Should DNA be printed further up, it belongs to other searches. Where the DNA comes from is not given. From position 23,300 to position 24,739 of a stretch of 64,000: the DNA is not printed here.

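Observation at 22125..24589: AbiH-like gene packed into one transcription unit with a Pycsar-type cyclase and TM effector (possible three-gene defence module)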

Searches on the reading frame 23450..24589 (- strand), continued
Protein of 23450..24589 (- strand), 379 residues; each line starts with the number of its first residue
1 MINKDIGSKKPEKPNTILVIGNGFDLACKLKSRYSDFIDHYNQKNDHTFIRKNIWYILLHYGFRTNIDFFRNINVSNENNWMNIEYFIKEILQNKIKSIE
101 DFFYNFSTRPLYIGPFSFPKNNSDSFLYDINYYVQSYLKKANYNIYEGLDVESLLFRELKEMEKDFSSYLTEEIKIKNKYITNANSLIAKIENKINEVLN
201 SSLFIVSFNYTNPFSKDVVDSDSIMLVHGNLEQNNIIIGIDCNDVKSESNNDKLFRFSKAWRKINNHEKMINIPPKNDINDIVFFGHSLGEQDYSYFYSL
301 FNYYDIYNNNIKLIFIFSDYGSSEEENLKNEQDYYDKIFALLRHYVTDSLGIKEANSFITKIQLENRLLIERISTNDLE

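Call 30: find_encoding_contigs(protein=P0130, flank=4000, max_places=3)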
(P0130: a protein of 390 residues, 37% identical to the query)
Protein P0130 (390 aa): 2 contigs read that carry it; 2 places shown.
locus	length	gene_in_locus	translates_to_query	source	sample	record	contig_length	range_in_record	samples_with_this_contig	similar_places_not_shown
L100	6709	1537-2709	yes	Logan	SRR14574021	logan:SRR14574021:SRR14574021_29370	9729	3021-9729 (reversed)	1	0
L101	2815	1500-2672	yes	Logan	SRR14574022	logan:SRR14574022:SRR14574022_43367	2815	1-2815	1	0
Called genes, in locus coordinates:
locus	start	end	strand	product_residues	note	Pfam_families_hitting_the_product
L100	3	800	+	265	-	?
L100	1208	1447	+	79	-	-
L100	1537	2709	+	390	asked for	PF14253:AbiH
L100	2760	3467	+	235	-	-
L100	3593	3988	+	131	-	-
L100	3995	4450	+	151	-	PF15731:MqsA_antitoxin, PF12844:HTH_19 (faint), PF13560:HTH_31 (faint), PF01381:HTH_3 (weak)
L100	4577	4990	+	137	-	PF02556:SecB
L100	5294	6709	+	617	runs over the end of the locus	-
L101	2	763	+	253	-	?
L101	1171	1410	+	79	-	-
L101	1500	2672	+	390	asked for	PF14253:AbiH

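Call 31: predict_structure(alignment_id=A2)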
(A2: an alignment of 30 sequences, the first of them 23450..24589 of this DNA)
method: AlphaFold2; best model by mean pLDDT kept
length: 379 residues; sequences in the alignment: 30
mean_pLDDT: 83.7   pTM: 0.84
mean pLDDT of the five models: 83.7, 83.4, 82.2, 80.5, 79.4
residues with pLDDT >= 90: 156; 70-90: 172; 50-70: 43; < 50: 8
segments of 3 or more residues with pLDDT < 50: 1-7
pLDDT, mean of each block of 10 residues (from residue 1): 49 90 89 90 74 90 78 73 89 80 74 58 78 83 69 92 95 88 91 73 89 78 89 90 72 85 85 92 89 88 93 93 90 93 89 84 94 81
secondary structure, 60 per line:
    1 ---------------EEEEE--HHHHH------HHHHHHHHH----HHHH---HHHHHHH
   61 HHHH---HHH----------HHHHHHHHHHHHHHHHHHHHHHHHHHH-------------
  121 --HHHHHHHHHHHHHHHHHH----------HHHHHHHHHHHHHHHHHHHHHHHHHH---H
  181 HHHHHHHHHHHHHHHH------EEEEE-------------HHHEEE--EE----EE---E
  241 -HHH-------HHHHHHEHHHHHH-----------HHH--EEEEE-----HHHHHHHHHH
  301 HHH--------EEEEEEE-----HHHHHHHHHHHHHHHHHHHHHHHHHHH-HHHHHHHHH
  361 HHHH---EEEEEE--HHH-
elements in order: E16-20 H23-27 H34-42 H47-50 H54-64 H81-107 H123-140 H151-176 H180-196 E203-207 E224-226 H252-257 H259-264 E281-285 H291-303 E312-318 H324-350 H352-364 E368-373

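Call 33: search_solved_structures(query=A2, max_evalue=1)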
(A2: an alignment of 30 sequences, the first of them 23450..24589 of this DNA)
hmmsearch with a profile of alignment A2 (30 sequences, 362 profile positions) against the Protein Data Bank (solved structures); distinct sequences matched with E-value up to 1: 2.
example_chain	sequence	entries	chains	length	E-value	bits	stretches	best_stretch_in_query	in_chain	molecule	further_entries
3vjf_A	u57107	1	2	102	0.18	14.3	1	103-185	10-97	WA20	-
7ta2_A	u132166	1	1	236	0.83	12.2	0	238-281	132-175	Sperm acrosome membrane-associated protein 6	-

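Call 34: fold_search(model_id=the predicted structure, library=pdb)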
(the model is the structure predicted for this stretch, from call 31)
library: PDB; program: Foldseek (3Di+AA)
matches with E <= 10: 377; with E <= 0.001: 0
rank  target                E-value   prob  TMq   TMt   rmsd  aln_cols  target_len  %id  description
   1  8bto_A                1.4e-01  0.41  0.28  0.24  11.9       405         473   10  Helical structure of BcThsA in complex with 1''-3'gcADPR (released 2024-02-21)
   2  8btp_A                1.9e-01  0.47  0.30  0.26  11.4       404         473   10  Helical structure of BcThsA in complex with 1''-3'gc(etheno)ADPR (released 2024-02-21)
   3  8sub_K                1.9e-01  0.33  0.31  0.30  10.5       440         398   11  E. coli SIR2-HerA complex (dodecamer SIR2 pentamer HerA) (released 2023-12-27)
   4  7uxt_B                2.0e-01  0.21  0.21  0.18  14.8       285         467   15  Crystal structure of ligand-free SeThsA (released 2022-09-07)
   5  8fl4_SR               3.6e-01  0.06  0.15  0.11  25.4       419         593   13  Human nuclear pre-60S ribosomal subunit (State I3) (released 2023-07-12)
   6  8fw5_E                4.0e-01  0.44  0.18  0.23   8.3       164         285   12  Chimeric HsGATOR1-SpGtr-SpLam complex (released 2023-07-26)
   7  7ymh_B                4.0e-01  0.16  0.12  0.17  10.1       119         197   16  Cryo-EM structure of Nb29-alpha1AAR-miniGsq complex bound to noradrenaline (released 2023-07-05)
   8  8sub_E                5.2e-01  0.15  0.31  0.29  14.1       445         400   13  E. coli SIR2-HerA complex (dodecamer SIR2 pentamer HerA) (released 2023-12-27)
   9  6s6a_A                5.8e-01  0.82  0.18  0.22   3.7       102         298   11  Crystal structure of RagA-Q66L/RagC-T90N GTPase heterodimer complex (released 2019-10-16)
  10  2q3f_B                6.4e-01  0.60  0.17  0.32   4.9       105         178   12  X-ray crystal structure of putative human Ras-related GTP binding D in complex with GMPPNP (released 2007-06-12)
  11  7oh3_b                7.5e-01  0.15  0.12  0.11   7.8       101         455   13  Nog1-TAP associated immature ribosomal particle population B from S. cerevisiae (released 2021-11-03)
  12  7jjo_A                8.0e-01  0.09  0.11  0.17  10.8       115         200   20  Structural Basis of the Activation of Heterotrimeric Gs-protein by Isoproterenol-bound Beta1-Adrenergic Receptor (released 2020-09-02)
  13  5ckv_A                8.9e-01  0.02  0.12  0.11  20.0       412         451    9  DAHP synthase from Mycobacterium tuberculosis, fully inhibited by tyrosine, phenylalanine, and tryptophan (released 2016-01-27)
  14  7y26_B                9.9e-01  0.10  0.13  0.18  11.4       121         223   20  Cryo-EM structure of the octreotide-bound SSTR2-miniGq-scFv16 complex (released 2022-10-19)
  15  9p87_A                9.9e-01  0.08  0.12  0.16   9.9       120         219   13  NTSR1-G11-NTS(8-13) Complex in the Canonical, AHD Partially Closed State (C-P-Closed-Apo) (released 2026-03-25)
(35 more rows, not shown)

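Call 35: search_protein_families(library=pfam, alignment_id=A2, max_evalue=10)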
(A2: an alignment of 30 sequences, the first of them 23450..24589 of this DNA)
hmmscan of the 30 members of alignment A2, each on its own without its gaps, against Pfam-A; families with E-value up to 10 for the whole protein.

A. member 1, window:23450-24589:- (379 aa): 2 families
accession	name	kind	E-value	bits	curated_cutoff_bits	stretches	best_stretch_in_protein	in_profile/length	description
PF14253.11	AbiH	-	5.7e-25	89.3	30.9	1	17-306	1-251/260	Bacteriophage abortive infection AbiH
PF06098.16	Radial_spoke_3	-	0.064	13.1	26.4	1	133-197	156-221/229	Radial spoke protein 3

B. families by the number of members that match (of 30 scanned): 16 families
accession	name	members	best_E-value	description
PF14253.11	AbiH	30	5.7e-25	Bacteriophage abortive infection AbiH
PF10652.14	DUF2480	2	0.0024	Protein of unknown function (DUF2480)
PF00328.27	His_Phos_2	2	0.048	Histidine phosphatase superfamily (branch 2)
PF09984.15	sCache_4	2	0.053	Single cache domain 4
PF14968.11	CCDC84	1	0.00087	Coiled coil protein 84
PF09518.16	RE_HindIII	1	0.0019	HindIII restriction endonuclease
PF12731.12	Mating_N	1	0.014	Mating-type protein beta 1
PF18411.6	Annexin_2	1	0.052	Annexin-like domain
PF06098.16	Radial_spoke_3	1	0.064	Radial spoke protein 3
PF16725.10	Nucleolin_bd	1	0.068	Nucleolin binding domain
PF00923.25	TAL_FSA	1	0.076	Transaldolase/Fructose-6-phosphate aldolase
PF14093.11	DUF4271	1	0.08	Domain of unknown function (DUF4271)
PF12487.13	DUF3703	1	0.12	Protein of unknown function (DUF3703)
PF18151.6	DUF5601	1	0.21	Domain of unknown function (DUF5601)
PF00531.28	Death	1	0.21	Death domain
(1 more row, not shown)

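Call 42: find_related_loci(query=A2, collection=viral_contigs, flank=4000)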
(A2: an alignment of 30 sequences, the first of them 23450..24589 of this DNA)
Query A2 (379 aa) in viral_contigs; peptide patterns used: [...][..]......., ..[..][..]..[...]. (x = any residue, [..] = any of these).
57 stretches matched a pattern, but none encodes a relative of the query by tblastn (E <= 1e-3).

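Call 58: search_dna_similar(query=window:23450-24589:-, collection=plasmids, mode=protein, max_evalue=1e-8, max_rows=25)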
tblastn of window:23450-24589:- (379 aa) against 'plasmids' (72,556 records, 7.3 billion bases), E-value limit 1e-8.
Records with a match: 51; places in all: 54; records where one place covers at least 80% of the query: 27.
Best place of each record, by identity: <60% 51.
By first word of the organism name: Enterococcus 34; Lactiplantibacillus 9; Listeria 2; Lacticaseibacillus 1; Pediococcus 1; Lactococcus 1; Apilactobacillus 1; Vagococcus 1; Paucilactobacillus 1.
By predicted mobility (MOB-suite, as given by PLSDB): mobilizable 22; non-mobilizable 17; conjugative 12.
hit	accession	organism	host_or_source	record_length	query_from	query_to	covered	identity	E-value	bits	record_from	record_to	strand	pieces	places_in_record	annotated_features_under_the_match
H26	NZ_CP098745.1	Enterococcus faecalis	cell cuture,Chicken manure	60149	17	375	95%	29.5%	2e-25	115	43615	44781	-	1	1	AbiH family protein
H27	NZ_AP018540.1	Enterococcus faecalis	Homo sapiens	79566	17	375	95%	29.5%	2e-25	115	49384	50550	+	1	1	AbiH family protein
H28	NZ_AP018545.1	Enterococcus faecalis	Homo sapiens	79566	17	375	95%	29.5%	2e-25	115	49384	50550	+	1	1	AbiH family protein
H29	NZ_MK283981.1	Enterococcus faecalis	-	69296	17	375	95%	29.4%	7e-28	122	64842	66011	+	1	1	AbiH family protein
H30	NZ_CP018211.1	Lactiplantibacillus plantarum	cell culture,kimchi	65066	17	367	93%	30.1%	3e-26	118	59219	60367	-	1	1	AbiH family protein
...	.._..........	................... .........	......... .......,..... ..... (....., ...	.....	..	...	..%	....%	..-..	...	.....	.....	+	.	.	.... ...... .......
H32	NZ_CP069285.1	Lactiplantibacillus plantarum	Cell,Ripening beef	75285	17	367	93%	30.1%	3e-26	118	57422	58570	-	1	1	AbiH family protein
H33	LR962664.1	Enterococcus faecalis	-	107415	17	375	95%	29.4%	1e-25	116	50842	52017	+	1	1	record has no annotation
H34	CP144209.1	Enterococcus durans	axenic,curd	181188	13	374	96%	28.9%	1e-21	104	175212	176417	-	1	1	AbiH family protein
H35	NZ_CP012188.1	Lacticaseibacillus paracasei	cell culture,Koumiss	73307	14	376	96%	28.5%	4e-25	114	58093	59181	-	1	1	AbiH family protein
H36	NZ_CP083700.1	Enterococcus mundtii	milk,milk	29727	17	373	94%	29.0%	1e-28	125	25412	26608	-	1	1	AbiH family protein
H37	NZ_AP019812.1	Enterococcus mundtii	-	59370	17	373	94%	29.0%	1e-28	125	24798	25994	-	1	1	AbiH family protein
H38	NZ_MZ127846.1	Listeria innocua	-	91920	17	379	96%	28.2%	9e-20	99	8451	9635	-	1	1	AbiH family protein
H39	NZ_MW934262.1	Listeria innocua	-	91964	17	379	96%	28.2%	9e-20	99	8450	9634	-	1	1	AbiH family protein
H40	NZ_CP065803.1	Lactiplantibacillus plantarum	Sichuan pickle,whole organism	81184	17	373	94%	28.6%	2e-25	115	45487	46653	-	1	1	AbiH family protein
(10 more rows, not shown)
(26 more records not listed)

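Call 65: search_protein_families(library=padloc, proteins=[L074:30-2396:+, L074:2380-2679:+, L100:2760-3467:+, L077:2608-4407:+, L077:4438-4917:+, L096:559-1599:+, L096:2708-3985:+], max_evalue=0.001)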
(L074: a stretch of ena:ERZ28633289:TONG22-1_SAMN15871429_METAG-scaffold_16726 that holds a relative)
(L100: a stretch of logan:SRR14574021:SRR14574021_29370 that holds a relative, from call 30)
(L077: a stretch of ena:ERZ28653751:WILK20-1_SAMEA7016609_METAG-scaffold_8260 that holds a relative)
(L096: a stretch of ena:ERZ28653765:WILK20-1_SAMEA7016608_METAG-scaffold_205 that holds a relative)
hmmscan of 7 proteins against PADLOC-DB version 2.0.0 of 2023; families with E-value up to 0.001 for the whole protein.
L074:30-2396:+ (788 aa): 23 families
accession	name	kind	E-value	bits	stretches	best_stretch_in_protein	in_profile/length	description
PDLC04678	PDC-M49A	-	5.5e-17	59.3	2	1-105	5-95/681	-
PDLC02208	Ppl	-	2.7e-14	50.3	1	682-783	793-891/894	-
PDLC04680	PDC-M49A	-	2.2e-11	41.1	2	1-95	4-83/674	-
PDLC00098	GajA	-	1.5e-08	31.9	1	684-743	289-347/534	AAA ATPase domain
PDLC00102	GajA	-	4.4e-08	30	1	271-309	3-43/532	AAA ATPase domain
PDLC04182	HEC-01A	-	5.3e-08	30.2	1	683-746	305-369/406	-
PDLC00271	PtuA1|PtuA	-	2.8e-07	28.5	0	282-503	16-213/421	AAA ATPase domain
PDLC04213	HEC-02A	-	7.4e-07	27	1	282-342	16-73/337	-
PDLC00096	GajA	-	4.8e-06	23.6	0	280-307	15-42/630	AAA ATPase domain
PDLC00278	PtuA1|PtuA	-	5.9e-06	23.8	0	282-307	16-41/436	AAA ATPase domain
PDLC04135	mad3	-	6.9e-06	23.8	1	709-748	308-347/374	mads_3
PDLC00090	GajA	-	7.4e-06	22.9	0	282-312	18-47/659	AAA ATPase domain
PDLC04144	HEC-01B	-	1.5e-05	22.3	0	683-750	296-363/395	-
PDLC00311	PtuA1|PtuA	-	1.5e-05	22.2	0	284-308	18-42/455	AAA ATPase domain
PDLC00277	PtuA1|PtuA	-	2.8e-05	21.5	0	272-312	4-46/423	AAA ATPase domain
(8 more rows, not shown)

L074:2380-2679:+ (99 aa): 0 families

L100:2760-3467:+ (235 aa): 0 families

L077:2608-4407:+ (599 aa): 36 families (the best 25 are shown)
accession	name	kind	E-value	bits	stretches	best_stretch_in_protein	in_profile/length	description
PDLC02982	AriAB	-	1.6e-66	223.1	1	205-499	176-468/570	-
PDLC02981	AriAB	-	9.6e-21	72.1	1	242-458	304-539/694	-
PDLC02983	AriB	-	2.4e-15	55.3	1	355-534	3-181/236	-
PDLC04135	mad3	-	5.8e-15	53.7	2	236-312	252-328/374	mads_3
PDLC02980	AriA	-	1.3e-13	49.6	1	248-308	238-300/304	-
PDLC04164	AriA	-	4.2e-12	44.2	1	240-311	164-236/253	-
PDLC02914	ATPase-Toprim_I-B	-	6.9e-11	40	1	246-454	183-392/443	-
PDLC02335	AbiLi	-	1.1e-10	39.1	1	106-326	77-254/326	AbiLi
PDLC00274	PtuA1|PtuA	-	4.3e-10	37.5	1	240-326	277-363/438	AAA ATPase domain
PDLC02979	AriA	-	5.3e-10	37.6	1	153-307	249-369/373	-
PDLC04213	HEC-02A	-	3.4e-09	34.7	1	187-309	152-274/337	-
PDLC00265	PtuA1|PtuA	-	4.3e-09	34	1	239-283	296-341/479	AAA ATPase domain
PDLC04214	HEC-02A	-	1.7e-08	32.2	1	197-311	167-281/338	-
PDLC04176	HEC-01A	-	5.2e-08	30.6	1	241-328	249-338/371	-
PDLC00290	PtuA1|PtuA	-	1.7e-07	29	0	265-323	267-325/414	AAA ATPase domain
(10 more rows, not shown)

L077:4438-4917:+ (159 aa): 0 families

L096:559-1599:+ (346 aa): 2 families
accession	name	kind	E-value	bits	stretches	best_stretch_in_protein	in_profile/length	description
PDLC02928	NDT_II-A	-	4e-29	100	1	48-265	21-209/279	-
PDLC02930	NDT_II-A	-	6.5e-28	96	1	49-230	24-192/272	-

L096:2708-3985:+ (425 aa): 5 families
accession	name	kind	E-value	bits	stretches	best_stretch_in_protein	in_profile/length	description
PDLC03963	SoFic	-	8.2e-25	85.9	1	109-410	52-349/361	-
PDLC04836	PDC-S04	-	2.2e-09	34.9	1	167-312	88-218/244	-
PDLC04839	PDC-S04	-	5.2e-07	27.5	1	201-311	86-191/205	-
PDLC04840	PDC-S04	-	4.3e-06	24.6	1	209-306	111-199/227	-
PDLC04966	PDC-S24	-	0.00056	16.9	1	207-305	275-367/497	-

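Call 67: search_protein_families(library=ncbifam, proteins=[window:23450-24589:-], max_evalue=0.01)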
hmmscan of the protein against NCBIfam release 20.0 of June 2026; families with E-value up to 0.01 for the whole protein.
window:23450-24589:- (379 aa): 0 families

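Call 72: fold_search(model_id=the predicted structure, library=viral)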
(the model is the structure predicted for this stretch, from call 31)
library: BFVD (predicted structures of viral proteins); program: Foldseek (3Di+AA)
matches with E <= 10: 173; with E <= 0.001: 0
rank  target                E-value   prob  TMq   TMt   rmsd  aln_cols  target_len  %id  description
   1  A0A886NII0            5.6e-02  0.23  0.19  0.24  16.8       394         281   11  (no name in the UniProt tables at hand)
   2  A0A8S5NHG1            1.1e-01  0.13  0.15  0.14  30.6       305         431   11  Hydrolase [Podoviridae sp. ct2nF21]
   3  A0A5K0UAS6            2.2e-01  0.10  0.14  0.06  25.4       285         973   12  Uncharacterized protein [Yasminevirus sp. GU-2018]
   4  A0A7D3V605            2.4e-01  0.03  0.11  0.09  24.6       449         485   13  Uncharacterized protein [Fadolivirus FV1/VV64]
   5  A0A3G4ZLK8            4.8e-01  0.02  0.09  0.06  22.6       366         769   12  Metallophosphoesterase [Terrestrivirus sp.]
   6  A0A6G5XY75            7.0e-01  0.28  0.21  0.23   9.6       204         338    9  (no name in the UniProt tables at hand)
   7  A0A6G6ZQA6            7.0e-01  0.20  0.14  0.15  10.1       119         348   18  (no name in the UniProt tables at hand)
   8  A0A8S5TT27            7.0e-01  0.10  0.17  0.15  21.9       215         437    9  Hydrolase [Podoviridae sp. ct1ev3]
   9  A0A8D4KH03            9.6e-01  0.15  0.18  0.24  10.1       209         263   10  (no name in the UniProt tables at hand)
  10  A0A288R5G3            1.1e+00  0.02  0.11  0.07  22.1       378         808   10  ORF (Fragment) [Ceratobasidium hypovirus-like]
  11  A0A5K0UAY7            1.1e+00  0.04  0.15  0.14  23.1       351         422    9  VWFA domain-containing protein [Yasminevirus sp. GU-2018]
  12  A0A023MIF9            1.1e+00  0.03  0.12  0.11  34.9       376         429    9  Bro [Agrotis segetum granulosis virus]
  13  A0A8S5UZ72            1.2e+00  0.03  0.14  0.09  44.2       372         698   10  Spherulation-specific family 4 [Siphoviridae sp. ctPNJ4]
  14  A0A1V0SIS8            1.4e+00  0.01  0.12  0.09  24.1       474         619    9  arginine--tRNA ligase [Klosneuvirus KNV1]
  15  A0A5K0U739            1.5e+00  0.08  0.13  0.12  11.0       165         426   10  VWFA domain-containing protein [Yasminevirus sp. GU-2018]
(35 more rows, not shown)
